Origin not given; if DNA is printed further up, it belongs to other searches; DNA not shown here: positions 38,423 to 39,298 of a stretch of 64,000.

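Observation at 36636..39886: Four tandem paralogues of an RHH + unknown C-terminal domain protein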

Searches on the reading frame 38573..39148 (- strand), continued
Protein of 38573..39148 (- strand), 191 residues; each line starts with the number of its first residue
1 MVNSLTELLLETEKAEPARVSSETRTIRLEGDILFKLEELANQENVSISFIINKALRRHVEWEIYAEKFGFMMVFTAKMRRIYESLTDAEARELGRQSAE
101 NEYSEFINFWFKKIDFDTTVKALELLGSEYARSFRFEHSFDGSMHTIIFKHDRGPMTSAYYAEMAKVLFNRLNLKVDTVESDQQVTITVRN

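Call 35: list_cluster_members(proteins=[P0131, P0160, P0182, P0203, P0222, P0231, P0240, P0250, P0262, P0268])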
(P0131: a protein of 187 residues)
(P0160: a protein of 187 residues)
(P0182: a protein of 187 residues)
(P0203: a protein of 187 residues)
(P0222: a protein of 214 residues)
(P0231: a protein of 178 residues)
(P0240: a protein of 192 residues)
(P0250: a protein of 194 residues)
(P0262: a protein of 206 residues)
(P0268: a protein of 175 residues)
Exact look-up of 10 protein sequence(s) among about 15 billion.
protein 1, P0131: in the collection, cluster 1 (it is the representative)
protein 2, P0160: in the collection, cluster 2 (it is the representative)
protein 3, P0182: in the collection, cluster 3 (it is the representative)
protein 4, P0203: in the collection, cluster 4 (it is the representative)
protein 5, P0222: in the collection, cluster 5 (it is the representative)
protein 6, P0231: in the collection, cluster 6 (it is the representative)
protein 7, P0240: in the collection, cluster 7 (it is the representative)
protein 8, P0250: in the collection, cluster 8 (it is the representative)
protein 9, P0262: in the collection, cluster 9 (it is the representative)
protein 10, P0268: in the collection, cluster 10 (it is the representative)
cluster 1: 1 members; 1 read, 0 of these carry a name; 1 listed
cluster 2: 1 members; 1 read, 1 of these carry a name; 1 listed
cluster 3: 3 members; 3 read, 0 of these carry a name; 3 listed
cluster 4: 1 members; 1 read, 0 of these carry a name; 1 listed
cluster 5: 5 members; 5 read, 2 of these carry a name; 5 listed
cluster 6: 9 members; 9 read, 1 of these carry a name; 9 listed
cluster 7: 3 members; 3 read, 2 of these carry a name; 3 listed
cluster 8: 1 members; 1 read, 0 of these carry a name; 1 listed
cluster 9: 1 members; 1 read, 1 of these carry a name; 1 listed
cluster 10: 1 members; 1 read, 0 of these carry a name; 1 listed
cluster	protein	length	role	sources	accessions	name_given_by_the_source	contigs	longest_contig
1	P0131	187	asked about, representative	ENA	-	-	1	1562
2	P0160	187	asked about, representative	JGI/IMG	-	hypothetical protein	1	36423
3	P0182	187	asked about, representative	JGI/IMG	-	-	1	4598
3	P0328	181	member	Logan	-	-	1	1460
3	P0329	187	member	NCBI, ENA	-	-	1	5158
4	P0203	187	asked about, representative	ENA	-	-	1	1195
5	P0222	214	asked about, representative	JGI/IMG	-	hypothetical protein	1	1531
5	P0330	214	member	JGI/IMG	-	hypothetical protein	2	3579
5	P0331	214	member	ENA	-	-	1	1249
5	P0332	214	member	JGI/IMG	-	-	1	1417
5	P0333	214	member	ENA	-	-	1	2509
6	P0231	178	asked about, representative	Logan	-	-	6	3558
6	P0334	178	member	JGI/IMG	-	hypothetical protein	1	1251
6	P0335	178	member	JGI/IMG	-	-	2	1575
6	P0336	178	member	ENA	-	-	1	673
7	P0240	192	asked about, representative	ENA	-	-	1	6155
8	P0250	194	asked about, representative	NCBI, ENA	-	-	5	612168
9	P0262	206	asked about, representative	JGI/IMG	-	hypothetical protein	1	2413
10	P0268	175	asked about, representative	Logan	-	-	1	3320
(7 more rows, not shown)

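Call 53: find_homologous_proteins(query=A7, max_evalue=0.001)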
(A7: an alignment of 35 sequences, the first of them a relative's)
Query A7 (35 sequences) (194 aa, profile of the alignment): 59 proteins with E <= 0.001 among 5180 candidates.
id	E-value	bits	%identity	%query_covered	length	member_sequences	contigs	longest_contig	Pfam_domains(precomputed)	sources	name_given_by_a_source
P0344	1.7e-62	228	34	90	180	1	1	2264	-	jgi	jgi:uncharacterized protein YxeA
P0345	1.6e-61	225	35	90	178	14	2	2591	-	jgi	-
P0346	2.5e-61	224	40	90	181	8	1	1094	-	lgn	-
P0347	2.8e-61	224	41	90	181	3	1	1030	-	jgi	jgi:hypothetical protein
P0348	6.4e-61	223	36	91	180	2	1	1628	-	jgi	jgi:uncharacterized protein YxeA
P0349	2.3e-60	221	39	91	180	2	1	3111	-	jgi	-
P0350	3.2e-60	221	35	91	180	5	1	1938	-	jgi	-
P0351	2.2e-59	218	41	89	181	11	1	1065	-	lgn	-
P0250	5.8e-59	217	100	100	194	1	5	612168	-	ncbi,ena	-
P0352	7.7e-59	216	41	88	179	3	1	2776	-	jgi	-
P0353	2.0e-58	215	36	90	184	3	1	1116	-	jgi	-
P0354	2.4e-58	215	40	89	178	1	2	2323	-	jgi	jgi:hypothetical protein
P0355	1.9e-53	199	70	97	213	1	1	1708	-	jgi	jgi:hypothetical protein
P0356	4.1e-51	191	36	92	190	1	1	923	-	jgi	jgi:hypothetical protein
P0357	3.4e-50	188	35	90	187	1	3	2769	-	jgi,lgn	jgi:hypothetical protein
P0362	3.2e-44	169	22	89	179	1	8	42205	-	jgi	jgi:hypothetical protein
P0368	2.7e-41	159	23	73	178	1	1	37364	-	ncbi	-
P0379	5.2e-39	152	29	84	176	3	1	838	PF01402.28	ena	-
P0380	5.4e-39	152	24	75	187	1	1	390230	-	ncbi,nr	ncbi:MAG: hypothetical protein OK438_00970 [Thaumarchaeota archaeon]|nr:hypothetical protein [Nitros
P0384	2.2e-38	150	23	71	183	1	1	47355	-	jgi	jgi:hypothetical protein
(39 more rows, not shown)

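Call 54: find_encoding_contigs(protein=P0250, flank=6000, max_places=2)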
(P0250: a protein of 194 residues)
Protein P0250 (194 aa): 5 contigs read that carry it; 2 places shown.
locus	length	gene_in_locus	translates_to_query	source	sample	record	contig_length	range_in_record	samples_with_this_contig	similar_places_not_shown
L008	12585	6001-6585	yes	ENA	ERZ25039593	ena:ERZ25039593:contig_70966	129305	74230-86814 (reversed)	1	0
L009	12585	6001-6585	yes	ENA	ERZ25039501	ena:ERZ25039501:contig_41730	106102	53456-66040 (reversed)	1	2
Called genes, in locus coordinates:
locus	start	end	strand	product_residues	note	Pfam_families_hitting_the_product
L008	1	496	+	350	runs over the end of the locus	PF00702:Hydrolase, PF08282:Hydrolase_3 (faint), PF00689:Cation_ATPase_C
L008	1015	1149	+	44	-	-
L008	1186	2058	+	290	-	PF13520:AA_permease_2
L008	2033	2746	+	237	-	PF13520:AA_permease_2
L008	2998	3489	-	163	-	PF13404:HTH_AsnC-type, PF13412:HTH_24, PF01037:AsnC_trans_reg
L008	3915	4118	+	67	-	-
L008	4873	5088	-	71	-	PF24113:DUF7387 (weak)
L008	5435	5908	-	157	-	-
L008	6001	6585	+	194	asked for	-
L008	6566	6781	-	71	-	-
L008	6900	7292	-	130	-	PF01850:PIN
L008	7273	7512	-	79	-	PF02697:VAPB_antitox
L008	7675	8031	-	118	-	PF04343:DUF488, PF22751:DUF488-N3a, PF22752:DUF488-N3i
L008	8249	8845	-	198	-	PF02245:Pur_DNA_glyco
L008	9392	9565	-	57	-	PF01402:RHH_1 (faint)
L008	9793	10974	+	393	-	-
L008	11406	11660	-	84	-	-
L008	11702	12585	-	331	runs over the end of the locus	PF08240:ADH_N, PF00107:ADH_zinc_N, PF13602:ADH_zinc_N_2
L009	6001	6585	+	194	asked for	-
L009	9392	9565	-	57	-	PF01402:RHH_1 (faint)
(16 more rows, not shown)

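Call 55: find_encoding_contigs(protein=P0380, flank=6000, max_places=2)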
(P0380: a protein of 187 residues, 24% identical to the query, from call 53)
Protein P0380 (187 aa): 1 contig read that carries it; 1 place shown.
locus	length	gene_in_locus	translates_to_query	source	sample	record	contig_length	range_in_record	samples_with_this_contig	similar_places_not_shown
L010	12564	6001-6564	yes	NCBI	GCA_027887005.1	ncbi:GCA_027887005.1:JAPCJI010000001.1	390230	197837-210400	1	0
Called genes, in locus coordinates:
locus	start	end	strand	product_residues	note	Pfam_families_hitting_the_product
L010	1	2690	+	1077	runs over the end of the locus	-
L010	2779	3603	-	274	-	-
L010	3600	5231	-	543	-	-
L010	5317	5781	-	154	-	-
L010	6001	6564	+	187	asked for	-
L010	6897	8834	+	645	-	PF00211:Guanylate_cyc, PF13414:TPR_11 (faint), PF14559:TPR_19 (faint), PF13431:TPR_17 (faint)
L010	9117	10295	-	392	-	-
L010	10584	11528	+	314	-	PF00005:ABC_tran, PF13304:AAA_21, PF13732:DrrA1-3_C (weak)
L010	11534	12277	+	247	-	PF01061:ABC2_membrane (weak), PF12679:ABC2_membrane_2, PF12730:ABC2_membrane_4 (weak), PF12698:ABC2_membrane_3 (weak)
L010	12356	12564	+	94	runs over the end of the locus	-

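Call 56: find_encoding_contigs(protein=P0362, flank=6000, max_places=2)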
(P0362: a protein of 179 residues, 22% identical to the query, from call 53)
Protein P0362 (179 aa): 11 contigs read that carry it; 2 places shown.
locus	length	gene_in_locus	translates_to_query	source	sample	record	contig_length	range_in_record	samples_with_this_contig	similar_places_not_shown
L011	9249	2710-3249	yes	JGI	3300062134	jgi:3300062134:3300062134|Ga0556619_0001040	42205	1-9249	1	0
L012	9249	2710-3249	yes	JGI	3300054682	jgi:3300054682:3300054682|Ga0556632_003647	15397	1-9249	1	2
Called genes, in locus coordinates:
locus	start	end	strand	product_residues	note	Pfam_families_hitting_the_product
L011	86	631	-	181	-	PF00581:Rhodanese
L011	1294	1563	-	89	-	-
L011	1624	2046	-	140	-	PF00355:Rieske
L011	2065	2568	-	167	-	PF02830:V4R (weak)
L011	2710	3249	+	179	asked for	-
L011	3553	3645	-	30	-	-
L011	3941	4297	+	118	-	-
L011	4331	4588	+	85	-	-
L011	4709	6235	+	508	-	PF02074:Peptidase_M32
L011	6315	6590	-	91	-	-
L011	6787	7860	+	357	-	PF01548:DEDD_Tnp_IS110, PF02371:Transposase_20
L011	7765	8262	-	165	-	-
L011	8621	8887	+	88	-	-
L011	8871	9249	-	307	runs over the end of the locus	PF13404:HTH_AsnC-type (weak), PF13730:HTH_36 (faint), PF08279:HTH_11 (faint), PF13412:HTH_24 (weak)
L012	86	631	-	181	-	PF00581:Rhodanese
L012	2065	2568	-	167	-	PF02830:V4R (weak)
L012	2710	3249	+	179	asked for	-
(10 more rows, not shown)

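Call 57: search_protein_families(library=pfam, proteins=[L008:5435-5908:-, L010:5317-5781:-, L011:2065-2568:-, L011:1294-1563:-, L010:3600-5231:-, L010:2779-3603:-, L008:6566-6781:-, L005:9127-9381:+], max_evalue=1)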
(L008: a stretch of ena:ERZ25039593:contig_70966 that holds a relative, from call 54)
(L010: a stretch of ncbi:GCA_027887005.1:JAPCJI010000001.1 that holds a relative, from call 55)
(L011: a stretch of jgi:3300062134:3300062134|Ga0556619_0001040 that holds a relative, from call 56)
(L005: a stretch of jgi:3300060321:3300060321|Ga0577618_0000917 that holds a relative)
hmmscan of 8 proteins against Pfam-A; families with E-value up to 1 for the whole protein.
L008:5435-5908:- (157 aa): 0 families

L010:5317-5781:- (154 aa): 2 families
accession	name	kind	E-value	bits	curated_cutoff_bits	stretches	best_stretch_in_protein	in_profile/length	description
PF20130.4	DUF6520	-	0.011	16.5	25.4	1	2-76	5-64/83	Family of unknown function (DUF6520)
PF14873.11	BNR_assoc_N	-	0.22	11.6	25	1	30-104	75-145/153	N-terminal domain of BNR-repeat neuraminidase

L011:2065-2568:- (167 aa): 1 family
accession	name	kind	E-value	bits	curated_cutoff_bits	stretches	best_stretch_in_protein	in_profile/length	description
PF02830.23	V4R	-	3.4e-06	27.5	31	1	124-164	18-61/62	V4R domain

L011:1294-1563:- (89 aa): 3 families
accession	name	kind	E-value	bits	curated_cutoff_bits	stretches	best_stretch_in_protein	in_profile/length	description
PF03729.18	DUF308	-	0.00059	20.5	25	1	23-67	1-45/73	Short repeat of unknown function (DUF308)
PF20990.2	DUF2207_C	-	0.038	14.1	33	1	3-62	124-188/247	Predicted membrane protein (DUF2207) C-terminal domain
PF17332.7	DUF5592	-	0.06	14.2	26.7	1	4-56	6-58/89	Family of unknown function (DUF5592)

L010:3600-5231:- (543 aa): 0 families

L010:2779-3603:- (274 aa): 3 families
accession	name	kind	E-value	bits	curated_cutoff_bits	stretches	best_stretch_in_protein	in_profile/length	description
PF00717.28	Peptidase_S24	-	3.5e-05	23.9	23.3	1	37-77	37-75/116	Peptidase S24-like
PF10502.14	Peptidase_S26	-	0.0021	18.5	22.9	1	16-77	5-67/168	Signal peptidase, peptidase S26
PF13453.11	Zn_ribbon_TFIIB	-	0.39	10.6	22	1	244-268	2-25/41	Transcription factor zinc-finger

L008:6566-6781:- (71 aa): 0 families

L005:9127-9381:+ (84 aa): 0 families

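Call 60: search_solved_structures(query=L011:2065-2568:-, max_evalue=1)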
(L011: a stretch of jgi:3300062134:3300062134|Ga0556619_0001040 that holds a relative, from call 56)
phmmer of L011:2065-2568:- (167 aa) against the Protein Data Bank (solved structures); distinct sequences matched with E-value up to 1: 2.
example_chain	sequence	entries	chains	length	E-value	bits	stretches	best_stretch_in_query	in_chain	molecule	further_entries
2osd_A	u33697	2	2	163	0.51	13.5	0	119-163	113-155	Hypothetical protein MJ1460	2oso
8b9z_R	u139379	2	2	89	0.65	13.2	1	90-121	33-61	NADH dehydrogenase [ubiquinone] iron-sulfur protein 6, mitochondrial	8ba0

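Call 62: search_protein_families(library=padloc, proteins=[window:38573-39148:-], max_evalue=0.1)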
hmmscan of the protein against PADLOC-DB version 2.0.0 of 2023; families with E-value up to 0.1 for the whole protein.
window:38573-39148:- (191 aa): 0 families

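Call 63: search_protein_families(library=phrogs, proteins=[window:38573-39148:-], max_evalue=0.1)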
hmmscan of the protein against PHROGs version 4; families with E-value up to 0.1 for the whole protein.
window:38573-39148:- (191 aa): 3 families
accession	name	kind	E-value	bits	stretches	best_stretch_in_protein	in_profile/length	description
phrog_582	-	transcription regulation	0.0014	19.9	1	22-61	57-96/105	Arc-like repressor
phrog_7325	-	transcription regulation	0.0018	19.4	1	28-95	62-128/151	CopG-like transcriptional repressor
phrog_3180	-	transcription regulation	0.0027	18.6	1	26-57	9-40/50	Arc-like repressor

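Call 69: find_encoding_contigs(protein=P0368, flank=6000, max_places=1)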
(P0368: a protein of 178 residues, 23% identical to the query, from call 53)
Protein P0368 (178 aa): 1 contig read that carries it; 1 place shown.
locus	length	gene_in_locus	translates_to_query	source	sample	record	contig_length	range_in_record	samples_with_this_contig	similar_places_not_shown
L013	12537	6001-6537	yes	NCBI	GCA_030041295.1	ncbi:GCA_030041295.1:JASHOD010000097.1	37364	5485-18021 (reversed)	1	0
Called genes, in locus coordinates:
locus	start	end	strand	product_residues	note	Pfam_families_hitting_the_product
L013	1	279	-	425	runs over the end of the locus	PF00764:Arginosuc_synth, PF20979:Arginosuc_syn_C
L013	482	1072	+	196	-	PF13840:ACT_7 (weak)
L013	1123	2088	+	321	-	PF02729:OTCace_N, PF00185:OTCace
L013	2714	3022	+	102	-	PF12855:Ecl1 (weak)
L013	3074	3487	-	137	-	-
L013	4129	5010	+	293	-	-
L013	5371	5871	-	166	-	-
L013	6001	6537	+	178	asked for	-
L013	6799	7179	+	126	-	-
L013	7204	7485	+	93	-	-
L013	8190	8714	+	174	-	-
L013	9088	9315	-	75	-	PF07366:SnoaL (weak)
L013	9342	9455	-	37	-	-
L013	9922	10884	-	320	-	PF07731:Cu-oxidase_2 (faint), PF13473:Cupredoxin_1, PF00127:Copper-bind (weak)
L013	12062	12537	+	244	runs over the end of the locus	-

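Call 70: find_encoding_contigs(protein=P0384, flank=6000, max_places=1)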
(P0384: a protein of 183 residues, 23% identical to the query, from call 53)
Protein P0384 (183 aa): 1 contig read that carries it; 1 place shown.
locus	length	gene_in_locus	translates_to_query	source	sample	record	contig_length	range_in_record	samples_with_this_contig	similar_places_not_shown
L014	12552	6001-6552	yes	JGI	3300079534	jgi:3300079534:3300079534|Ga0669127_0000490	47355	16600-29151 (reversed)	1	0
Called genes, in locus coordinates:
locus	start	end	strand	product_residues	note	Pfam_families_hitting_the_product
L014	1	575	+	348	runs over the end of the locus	PF00676:E1_dh, PF13292:DXP_synthase_N (weak)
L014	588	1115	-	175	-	-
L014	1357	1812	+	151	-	-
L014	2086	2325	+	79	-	-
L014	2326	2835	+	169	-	PF01850:PIN (weak)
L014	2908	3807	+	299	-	-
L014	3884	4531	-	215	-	PF01209:Ubie_methyltran, PF13489:Methyltransf_23, PF13847:Methyltransf_31, PF08241:Methyltransf_11, PF08242:Methyltransf_12, PF13649:Methyltransf_25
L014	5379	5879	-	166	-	PF02830:V4R (weak)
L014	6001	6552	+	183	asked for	-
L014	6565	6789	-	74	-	-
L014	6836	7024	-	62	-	-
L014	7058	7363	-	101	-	-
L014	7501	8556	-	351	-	PF00296:Bac_luciferase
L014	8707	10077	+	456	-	PF20695:UbiD_N, PF01977:UbiD, PF20696:UbiD_C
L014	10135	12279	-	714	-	PF00496:SBP_bac_5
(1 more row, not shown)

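Call 71: find_encoding_contigs(protein=P0281, flank=6000, max_places=1)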
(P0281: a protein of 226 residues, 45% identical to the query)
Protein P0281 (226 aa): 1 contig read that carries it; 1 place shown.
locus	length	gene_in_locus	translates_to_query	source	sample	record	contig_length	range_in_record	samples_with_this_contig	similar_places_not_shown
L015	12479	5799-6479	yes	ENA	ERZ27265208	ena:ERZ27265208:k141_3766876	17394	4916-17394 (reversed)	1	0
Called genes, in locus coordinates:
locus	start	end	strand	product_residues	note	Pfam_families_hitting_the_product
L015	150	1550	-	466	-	PF02874:ATP-synt_ab_N, PF00006:ATP-synt_ab, PF22919:ATP-synt_VA_C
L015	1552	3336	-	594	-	PF02874:ATP-synt_ab_N, PF16886:ATP-synt_ab_Xtn, PF00006:ATP-synt_ab, PF22919:ATP-synt_VA_C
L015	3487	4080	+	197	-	PF18306:LDcluster4, PF18171:LSDAT_prok (weak)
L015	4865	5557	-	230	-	-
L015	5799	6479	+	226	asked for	-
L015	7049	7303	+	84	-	-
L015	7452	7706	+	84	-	-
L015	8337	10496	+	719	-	PF00150:Cellulase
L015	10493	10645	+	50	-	-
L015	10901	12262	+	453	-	-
